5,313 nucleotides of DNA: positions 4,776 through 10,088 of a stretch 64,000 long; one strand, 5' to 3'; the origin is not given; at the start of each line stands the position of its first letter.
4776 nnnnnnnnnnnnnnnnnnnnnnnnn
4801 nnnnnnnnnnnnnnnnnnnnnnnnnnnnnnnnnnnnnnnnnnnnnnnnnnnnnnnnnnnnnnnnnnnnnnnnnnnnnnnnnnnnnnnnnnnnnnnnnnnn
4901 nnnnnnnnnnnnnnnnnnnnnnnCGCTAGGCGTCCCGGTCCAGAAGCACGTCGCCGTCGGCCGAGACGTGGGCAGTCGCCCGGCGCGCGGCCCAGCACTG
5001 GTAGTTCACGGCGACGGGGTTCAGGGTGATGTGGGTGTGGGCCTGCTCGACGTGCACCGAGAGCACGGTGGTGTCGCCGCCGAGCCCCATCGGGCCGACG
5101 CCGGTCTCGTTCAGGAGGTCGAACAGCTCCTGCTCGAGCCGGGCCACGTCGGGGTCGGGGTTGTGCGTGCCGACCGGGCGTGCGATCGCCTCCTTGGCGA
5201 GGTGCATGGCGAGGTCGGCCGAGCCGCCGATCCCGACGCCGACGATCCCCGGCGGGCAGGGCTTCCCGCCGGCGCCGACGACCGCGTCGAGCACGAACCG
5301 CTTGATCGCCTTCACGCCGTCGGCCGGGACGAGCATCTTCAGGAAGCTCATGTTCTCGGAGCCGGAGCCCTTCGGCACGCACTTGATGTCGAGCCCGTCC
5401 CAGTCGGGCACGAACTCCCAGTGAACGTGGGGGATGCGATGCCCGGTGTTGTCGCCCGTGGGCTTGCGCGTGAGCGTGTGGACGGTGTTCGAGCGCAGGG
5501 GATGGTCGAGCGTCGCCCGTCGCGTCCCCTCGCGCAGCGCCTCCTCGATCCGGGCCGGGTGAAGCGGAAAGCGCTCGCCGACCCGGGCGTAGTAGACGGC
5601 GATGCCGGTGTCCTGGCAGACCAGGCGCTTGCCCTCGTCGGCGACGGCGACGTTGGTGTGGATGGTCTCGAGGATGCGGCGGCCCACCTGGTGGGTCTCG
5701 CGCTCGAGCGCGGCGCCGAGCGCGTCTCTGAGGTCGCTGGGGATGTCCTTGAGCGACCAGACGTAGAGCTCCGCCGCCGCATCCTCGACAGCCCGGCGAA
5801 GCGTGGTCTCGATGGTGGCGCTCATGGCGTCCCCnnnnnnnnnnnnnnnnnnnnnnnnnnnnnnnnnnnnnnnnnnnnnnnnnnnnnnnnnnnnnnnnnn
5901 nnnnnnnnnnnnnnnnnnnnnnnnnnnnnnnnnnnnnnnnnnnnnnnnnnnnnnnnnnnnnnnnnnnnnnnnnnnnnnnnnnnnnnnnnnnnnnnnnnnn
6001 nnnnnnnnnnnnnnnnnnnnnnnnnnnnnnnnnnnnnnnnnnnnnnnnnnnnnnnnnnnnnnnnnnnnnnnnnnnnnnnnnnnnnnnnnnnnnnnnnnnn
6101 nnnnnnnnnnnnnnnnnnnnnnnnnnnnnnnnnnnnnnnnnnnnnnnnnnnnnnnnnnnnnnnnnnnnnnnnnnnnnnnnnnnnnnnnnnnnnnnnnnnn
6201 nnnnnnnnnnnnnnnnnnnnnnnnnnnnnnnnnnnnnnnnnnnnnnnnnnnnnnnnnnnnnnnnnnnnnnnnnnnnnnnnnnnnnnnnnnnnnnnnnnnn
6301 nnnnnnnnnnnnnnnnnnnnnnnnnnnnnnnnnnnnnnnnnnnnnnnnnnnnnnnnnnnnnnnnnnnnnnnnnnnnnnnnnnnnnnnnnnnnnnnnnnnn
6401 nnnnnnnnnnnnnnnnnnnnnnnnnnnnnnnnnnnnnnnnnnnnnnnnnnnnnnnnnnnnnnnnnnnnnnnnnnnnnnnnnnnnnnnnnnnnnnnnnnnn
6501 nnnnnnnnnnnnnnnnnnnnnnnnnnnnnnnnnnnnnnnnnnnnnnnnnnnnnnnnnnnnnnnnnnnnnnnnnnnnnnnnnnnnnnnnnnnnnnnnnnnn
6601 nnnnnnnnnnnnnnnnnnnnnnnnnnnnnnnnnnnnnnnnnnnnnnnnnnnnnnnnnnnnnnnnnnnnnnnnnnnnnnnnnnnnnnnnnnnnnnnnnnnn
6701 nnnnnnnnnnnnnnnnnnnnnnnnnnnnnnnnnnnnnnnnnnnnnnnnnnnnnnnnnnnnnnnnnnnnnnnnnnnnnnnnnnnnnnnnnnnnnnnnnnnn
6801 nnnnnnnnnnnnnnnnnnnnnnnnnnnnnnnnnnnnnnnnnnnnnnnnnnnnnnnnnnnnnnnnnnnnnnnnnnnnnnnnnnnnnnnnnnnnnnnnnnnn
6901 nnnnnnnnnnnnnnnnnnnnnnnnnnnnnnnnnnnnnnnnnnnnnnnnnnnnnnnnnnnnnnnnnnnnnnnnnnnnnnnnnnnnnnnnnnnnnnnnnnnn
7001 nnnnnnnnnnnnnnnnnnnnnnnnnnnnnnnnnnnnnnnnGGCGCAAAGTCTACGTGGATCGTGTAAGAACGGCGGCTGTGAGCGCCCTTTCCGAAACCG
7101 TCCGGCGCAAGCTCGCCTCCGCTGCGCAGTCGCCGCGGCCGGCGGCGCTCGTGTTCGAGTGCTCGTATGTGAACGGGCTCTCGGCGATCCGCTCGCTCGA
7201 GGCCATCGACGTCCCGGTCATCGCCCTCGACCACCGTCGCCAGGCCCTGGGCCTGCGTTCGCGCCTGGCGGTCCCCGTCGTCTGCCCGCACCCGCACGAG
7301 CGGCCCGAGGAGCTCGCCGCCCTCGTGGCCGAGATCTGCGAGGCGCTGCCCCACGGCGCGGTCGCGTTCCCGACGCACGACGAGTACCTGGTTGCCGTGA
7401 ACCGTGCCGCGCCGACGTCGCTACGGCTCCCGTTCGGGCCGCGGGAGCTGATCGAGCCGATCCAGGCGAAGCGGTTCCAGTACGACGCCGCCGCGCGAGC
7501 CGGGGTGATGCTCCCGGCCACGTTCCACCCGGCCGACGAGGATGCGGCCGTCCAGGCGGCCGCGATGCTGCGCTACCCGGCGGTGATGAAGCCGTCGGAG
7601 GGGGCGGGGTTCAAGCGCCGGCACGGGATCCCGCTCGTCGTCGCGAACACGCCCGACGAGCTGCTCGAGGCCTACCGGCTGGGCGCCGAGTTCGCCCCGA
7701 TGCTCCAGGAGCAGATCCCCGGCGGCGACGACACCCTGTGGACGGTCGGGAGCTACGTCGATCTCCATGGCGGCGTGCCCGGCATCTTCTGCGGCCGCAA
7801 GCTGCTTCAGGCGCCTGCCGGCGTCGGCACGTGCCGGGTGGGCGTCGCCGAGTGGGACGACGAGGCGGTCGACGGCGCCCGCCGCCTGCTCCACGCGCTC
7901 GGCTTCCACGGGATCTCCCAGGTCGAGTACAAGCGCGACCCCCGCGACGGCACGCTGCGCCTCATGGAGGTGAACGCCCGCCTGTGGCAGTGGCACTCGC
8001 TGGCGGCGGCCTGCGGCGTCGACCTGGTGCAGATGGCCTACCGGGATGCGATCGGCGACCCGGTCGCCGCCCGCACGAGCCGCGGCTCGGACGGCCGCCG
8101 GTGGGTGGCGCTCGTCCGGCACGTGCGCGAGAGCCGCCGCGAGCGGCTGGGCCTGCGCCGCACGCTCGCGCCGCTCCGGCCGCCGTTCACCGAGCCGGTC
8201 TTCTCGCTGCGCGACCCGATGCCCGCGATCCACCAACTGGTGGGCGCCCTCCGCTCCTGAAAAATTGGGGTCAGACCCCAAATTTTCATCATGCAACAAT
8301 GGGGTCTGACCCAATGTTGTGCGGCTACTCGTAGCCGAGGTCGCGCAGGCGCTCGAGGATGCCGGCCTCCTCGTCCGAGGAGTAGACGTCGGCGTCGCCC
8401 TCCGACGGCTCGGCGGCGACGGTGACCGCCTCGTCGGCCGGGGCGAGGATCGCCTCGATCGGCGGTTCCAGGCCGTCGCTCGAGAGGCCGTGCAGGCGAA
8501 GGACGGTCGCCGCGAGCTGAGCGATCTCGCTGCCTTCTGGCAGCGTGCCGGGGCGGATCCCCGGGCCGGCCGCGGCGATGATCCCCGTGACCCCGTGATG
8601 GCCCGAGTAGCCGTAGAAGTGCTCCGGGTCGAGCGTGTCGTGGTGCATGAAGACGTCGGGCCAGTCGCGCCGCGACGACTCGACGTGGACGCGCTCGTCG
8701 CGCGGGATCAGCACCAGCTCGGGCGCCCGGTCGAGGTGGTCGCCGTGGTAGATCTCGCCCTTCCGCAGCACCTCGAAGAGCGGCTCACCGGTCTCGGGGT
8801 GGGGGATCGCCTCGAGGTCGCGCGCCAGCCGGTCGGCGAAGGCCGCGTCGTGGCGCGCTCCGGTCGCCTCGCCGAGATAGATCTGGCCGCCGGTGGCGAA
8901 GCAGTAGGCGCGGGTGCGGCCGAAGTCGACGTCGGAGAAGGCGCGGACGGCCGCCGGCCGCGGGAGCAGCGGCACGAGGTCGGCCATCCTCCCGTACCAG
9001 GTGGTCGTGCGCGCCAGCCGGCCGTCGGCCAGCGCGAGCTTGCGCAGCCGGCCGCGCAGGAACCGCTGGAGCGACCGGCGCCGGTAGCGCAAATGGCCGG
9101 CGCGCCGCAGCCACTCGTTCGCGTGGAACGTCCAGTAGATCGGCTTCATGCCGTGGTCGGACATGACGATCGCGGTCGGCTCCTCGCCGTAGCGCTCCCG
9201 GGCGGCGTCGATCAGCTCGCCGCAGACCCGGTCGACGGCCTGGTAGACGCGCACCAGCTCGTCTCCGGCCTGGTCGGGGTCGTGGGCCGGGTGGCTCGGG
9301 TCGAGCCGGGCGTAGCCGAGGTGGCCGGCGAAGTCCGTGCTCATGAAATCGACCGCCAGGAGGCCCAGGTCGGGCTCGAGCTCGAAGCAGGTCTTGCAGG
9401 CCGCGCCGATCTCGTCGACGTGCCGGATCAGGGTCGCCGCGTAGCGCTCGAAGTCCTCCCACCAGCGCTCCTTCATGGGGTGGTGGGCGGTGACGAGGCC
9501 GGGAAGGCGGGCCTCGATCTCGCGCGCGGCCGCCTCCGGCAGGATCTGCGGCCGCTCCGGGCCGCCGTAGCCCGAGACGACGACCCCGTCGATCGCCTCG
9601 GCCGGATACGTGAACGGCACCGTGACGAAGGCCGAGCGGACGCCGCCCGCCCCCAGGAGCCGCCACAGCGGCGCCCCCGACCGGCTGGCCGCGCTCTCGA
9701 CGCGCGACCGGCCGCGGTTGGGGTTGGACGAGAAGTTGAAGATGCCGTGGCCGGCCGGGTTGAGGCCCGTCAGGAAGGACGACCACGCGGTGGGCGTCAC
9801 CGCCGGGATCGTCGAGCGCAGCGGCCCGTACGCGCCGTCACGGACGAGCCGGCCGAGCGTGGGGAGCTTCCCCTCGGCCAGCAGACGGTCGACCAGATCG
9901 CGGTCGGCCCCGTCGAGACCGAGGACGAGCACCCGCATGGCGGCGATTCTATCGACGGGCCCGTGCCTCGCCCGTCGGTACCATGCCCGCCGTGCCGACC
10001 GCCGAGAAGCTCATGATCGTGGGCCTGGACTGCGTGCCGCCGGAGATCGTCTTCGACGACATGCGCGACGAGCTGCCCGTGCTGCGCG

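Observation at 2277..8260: ComA operon without comB/C/DE but with fumarase-like and fumarate-reductase-like enzymes: possible sulfolactate/sulfoacrylate/sulfopropanoate pathway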

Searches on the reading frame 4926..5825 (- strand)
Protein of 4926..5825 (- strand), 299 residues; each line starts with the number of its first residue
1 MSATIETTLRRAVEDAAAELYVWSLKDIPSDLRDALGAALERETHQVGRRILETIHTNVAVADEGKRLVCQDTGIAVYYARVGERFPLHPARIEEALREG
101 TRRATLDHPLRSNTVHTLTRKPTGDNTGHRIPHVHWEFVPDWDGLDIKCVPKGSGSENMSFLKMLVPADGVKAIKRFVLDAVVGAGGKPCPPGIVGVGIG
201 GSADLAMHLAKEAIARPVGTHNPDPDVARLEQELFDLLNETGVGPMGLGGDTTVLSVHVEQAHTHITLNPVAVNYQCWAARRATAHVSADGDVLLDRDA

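Call 3: search_protein_families(library=pfam, proteins=[window:4926-5825:-], max_evalue=0.01)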
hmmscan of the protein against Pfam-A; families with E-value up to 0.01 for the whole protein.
window:4926-5825:- (299 aa): 1 family
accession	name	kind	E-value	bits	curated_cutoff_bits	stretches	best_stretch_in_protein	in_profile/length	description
PF05681.19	Fumerase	-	1.2e-93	313.8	25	1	16-285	3-269/270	Fumarate hydratase (Fumerase)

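Call 4: search_protein_families(library=ncbifam, proteins=[window:4926-5825:-], max_evalue=0.01)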
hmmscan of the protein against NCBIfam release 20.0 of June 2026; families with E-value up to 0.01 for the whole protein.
window:4926-5825:- (299 aa): 5 families
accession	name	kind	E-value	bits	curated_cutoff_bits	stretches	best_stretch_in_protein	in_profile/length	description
NF004885.0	PRK06246.1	equivalog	8.7e-94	313.9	276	1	12-286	8-278/279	fumarate hydratase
TIGR00722.1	ttdA_fumA_fumB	subfamily_domain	2.4e-92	309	100.65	1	16-287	4-273/273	hydrolyase, tartrate alpha subunit/fumarate domain protein, Fe-S type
NF006084.0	PRK08230.1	equivalog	1.5e-67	227.8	365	1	12-290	13-290/303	L(+)-tartrate dehydratase subunit alpha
NF011920.0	PRK15391.1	subfamily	6.2e-11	41.3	1094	1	56-291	91-332/548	class I fumarate hydratase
NF011919.0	PRK15390.1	equivalog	3.6e-09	35.4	1105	1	57-291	92-332/548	class I fumarate hydratase FumA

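Call 18: search_solved_structures(query=window:4926-5825:-, max_evalue=0.00001, show_alignments=3)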
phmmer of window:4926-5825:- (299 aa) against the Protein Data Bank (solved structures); distinct sequences matched with E-value up to 0.00001: 8.
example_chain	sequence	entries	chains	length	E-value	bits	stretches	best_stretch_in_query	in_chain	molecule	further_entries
7xky_A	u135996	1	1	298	5.3e-71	242.6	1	13-291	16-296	Fumarate hydratase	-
6mso_A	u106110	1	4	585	3.2e-09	39.8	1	69-292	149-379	fumarate hydratase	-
6uq8_A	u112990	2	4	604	1.6e-08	37.5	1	43-291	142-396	Fumarate hydratase 2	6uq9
6uqb_A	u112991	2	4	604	1.6e-08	37.5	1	43-291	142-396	Fumarate hydratase 2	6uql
5l2r_A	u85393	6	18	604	1.6e-08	37.5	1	43-291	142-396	Fumarate hydratase | fumarate hydratase 2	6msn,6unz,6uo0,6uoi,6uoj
6up9_A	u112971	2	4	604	1.6e-08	37.5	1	43-291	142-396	Fumarate hydratase 2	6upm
6uqm_A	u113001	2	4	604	9.4e-08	35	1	43-291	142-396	Fumarate hydratase 2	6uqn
6upo_A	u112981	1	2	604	2.7e-07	33.5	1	43-291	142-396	Fumarate hydratase 2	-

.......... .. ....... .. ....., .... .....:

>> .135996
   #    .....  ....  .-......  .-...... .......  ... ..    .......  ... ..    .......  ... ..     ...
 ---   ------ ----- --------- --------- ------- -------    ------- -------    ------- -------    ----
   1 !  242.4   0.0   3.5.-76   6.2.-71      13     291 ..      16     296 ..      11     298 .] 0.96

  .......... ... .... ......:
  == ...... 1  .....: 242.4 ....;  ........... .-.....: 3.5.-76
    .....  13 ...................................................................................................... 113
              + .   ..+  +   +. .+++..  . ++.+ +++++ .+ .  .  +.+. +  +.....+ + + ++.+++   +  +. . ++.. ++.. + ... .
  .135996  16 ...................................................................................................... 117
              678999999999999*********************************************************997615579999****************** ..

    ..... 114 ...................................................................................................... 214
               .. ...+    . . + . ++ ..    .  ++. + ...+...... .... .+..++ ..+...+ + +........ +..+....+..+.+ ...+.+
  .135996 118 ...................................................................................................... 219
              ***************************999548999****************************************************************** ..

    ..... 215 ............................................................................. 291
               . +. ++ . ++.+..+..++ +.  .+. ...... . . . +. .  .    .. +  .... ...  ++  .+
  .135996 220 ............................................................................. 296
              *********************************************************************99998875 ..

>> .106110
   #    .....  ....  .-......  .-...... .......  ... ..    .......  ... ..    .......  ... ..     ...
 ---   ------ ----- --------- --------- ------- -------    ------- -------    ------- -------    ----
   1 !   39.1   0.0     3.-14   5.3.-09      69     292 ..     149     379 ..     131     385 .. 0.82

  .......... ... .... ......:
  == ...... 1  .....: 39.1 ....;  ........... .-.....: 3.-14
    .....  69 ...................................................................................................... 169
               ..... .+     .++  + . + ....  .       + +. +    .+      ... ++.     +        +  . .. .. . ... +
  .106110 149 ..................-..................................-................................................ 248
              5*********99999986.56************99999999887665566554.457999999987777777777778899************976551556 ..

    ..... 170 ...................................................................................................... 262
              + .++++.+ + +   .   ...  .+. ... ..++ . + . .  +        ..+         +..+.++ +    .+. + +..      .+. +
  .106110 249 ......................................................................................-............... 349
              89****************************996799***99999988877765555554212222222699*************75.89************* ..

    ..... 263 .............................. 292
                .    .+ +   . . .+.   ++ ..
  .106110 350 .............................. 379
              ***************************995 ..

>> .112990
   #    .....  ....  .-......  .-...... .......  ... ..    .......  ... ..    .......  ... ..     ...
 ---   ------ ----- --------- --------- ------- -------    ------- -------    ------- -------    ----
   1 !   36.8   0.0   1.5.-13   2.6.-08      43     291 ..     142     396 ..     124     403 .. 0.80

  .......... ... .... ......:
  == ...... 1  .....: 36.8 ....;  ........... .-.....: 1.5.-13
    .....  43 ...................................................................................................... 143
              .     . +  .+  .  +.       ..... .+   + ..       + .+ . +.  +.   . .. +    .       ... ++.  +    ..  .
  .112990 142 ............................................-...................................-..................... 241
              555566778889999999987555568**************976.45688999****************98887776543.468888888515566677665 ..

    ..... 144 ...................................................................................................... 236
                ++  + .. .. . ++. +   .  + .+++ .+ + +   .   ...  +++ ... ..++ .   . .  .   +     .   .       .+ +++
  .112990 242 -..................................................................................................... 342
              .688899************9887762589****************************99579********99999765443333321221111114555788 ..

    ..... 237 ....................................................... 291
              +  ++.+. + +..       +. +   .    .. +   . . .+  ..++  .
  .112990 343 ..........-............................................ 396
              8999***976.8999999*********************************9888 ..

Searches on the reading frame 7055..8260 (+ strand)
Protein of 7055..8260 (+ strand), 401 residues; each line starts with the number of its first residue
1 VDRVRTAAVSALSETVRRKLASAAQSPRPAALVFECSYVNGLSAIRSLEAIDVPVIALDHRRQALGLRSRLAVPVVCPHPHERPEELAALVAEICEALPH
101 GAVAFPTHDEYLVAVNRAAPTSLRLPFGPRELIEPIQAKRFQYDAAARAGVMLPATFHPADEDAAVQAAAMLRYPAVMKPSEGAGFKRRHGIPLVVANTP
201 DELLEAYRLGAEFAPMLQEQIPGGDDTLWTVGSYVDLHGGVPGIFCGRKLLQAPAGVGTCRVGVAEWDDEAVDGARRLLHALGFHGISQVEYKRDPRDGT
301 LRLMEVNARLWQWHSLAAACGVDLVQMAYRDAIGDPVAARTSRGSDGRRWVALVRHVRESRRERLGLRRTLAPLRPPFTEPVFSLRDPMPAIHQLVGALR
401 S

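Call 3: search_protein_families(library=pfam, proteins=[window:7055-8260:+], max_evalue=0.01)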
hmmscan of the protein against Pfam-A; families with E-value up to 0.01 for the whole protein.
window:7055-8260:+ (401 aa): 2 families
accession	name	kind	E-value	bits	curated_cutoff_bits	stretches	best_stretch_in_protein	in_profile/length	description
PF02786.22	CPSase_L_D2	-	1.5e-09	38.1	19.8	1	275-337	145-208/211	Carbamoyl-phosphate synthase L chain, ATP binding domain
PF15632.11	ATPgrasp_Ter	-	0.0001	22.5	29.1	1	264-338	42-114/131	ATP-grasp in the biosynthetic pathway with Ter operon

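Call 4: search_protein_families(library=ncbifam, proteins=[window:7055-8260:+], max_evalue=0.01)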
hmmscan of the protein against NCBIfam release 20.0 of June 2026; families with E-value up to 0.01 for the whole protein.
window:7055-8260:+ (401 aa): 11 families
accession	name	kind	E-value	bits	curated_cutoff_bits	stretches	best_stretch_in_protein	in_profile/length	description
NF009402.0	PRK12767.1-1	equivalog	3.5e-07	29.3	218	1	125-334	102-300/329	carbamoyl phosphate synthase-like protein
NF009471.0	PRK12833.1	equivalog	3.5e-06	25.8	686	1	270-340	256-327/467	acetyl-CoA carboxylase biotin carboxylase subunit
NF002563.0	PRK02186.1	subfamily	3.7e-06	25.5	625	1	109-340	78-310/890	argininosuccinate lyase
TIGR02712.1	urea_carbox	equivalog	1.3e-05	23.2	1303.85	1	270-338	252-321/1201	urea carboxylase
TIGR02144.1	LysX_arch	equivalog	5.1e-05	22.5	275.6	1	131-184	80-133/281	lysine biosynthesis protein LysX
NF009406.0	PRK12767.1-5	equivalog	5.9e-05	22.3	271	1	138-330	113-291/327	carbamoyl phosphate synthase-like protein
NF006406.0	PRK08654.1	equivalog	0.00038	19.1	739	0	146-208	123-182/499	acetyl-CoA carboxylase biotin carboxylase subunit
NF006367.0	PRK08591.1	subfamily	0.00079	18.3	597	0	274-339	258-323/451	acetyl-CoA carboxylase biotin carboxylase subunit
TIGR00768.1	rimK_fam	subfamily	0.0012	18.3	143.4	0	133-184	82-133/276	RimK family alpha-L-glutamate ligase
NF009554.0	PRK12999.1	equivalog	0.0048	14.7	965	0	270-335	258-323/1147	pyruvate carboxylase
NF004085.0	PRK05586.1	equivalog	0.0065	15.4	723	0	138-209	115-183/448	acetyl-CoA carboxylase biotin carboxylase subunit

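Call 46: search_solved_structures(query=window:7055-8260:+, max_evalue=0.01)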
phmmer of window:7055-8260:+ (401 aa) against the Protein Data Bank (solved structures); distinct sequences matched with E-value up to 0.01: 0.

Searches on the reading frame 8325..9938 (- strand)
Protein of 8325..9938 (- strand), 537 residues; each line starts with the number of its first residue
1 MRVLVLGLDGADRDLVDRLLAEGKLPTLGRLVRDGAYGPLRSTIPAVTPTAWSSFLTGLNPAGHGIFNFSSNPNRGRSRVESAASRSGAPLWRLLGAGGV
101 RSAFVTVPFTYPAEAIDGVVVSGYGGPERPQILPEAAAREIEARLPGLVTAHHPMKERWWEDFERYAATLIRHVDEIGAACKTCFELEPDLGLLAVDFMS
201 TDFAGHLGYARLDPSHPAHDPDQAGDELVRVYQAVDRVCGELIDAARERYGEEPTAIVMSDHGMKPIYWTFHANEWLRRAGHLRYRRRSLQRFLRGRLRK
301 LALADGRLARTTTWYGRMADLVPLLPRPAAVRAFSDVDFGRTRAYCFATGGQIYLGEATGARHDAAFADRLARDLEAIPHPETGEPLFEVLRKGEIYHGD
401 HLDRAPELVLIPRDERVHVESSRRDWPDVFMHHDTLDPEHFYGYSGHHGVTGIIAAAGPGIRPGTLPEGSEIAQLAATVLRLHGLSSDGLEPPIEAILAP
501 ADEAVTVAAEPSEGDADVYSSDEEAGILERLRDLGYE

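Call 3: search_protein_families(library=pfam, proteins=[window:8325-9938:-], max_evalue=0.01)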
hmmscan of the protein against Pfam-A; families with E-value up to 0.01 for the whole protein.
window:8325-9938:- (537 aa): 1 family
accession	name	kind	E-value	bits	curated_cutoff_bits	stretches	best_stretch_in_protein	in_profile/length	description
PF01663.27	Phosphodiest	-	5.1e-38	132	23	1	3-422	1-326/342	Type I phosphodiesterase / nucleotide pyrophosphatase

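Call 4: search_protein_families(library=ncbifam, proteins=[window:8325-9938:-], max_evalue=0.01)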
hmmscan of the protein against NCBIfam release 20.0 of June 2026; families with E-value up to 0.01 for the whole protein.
window:8325-9938:- (537 aa): 1 family
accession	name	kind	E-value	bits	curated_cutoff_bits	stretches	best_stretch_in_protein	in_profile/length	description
TIGR02335.1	hydr_PhnA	equivalog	3.7e-08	32.9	407.55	1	3-106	15-120/408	phosphonoacetate hydrolase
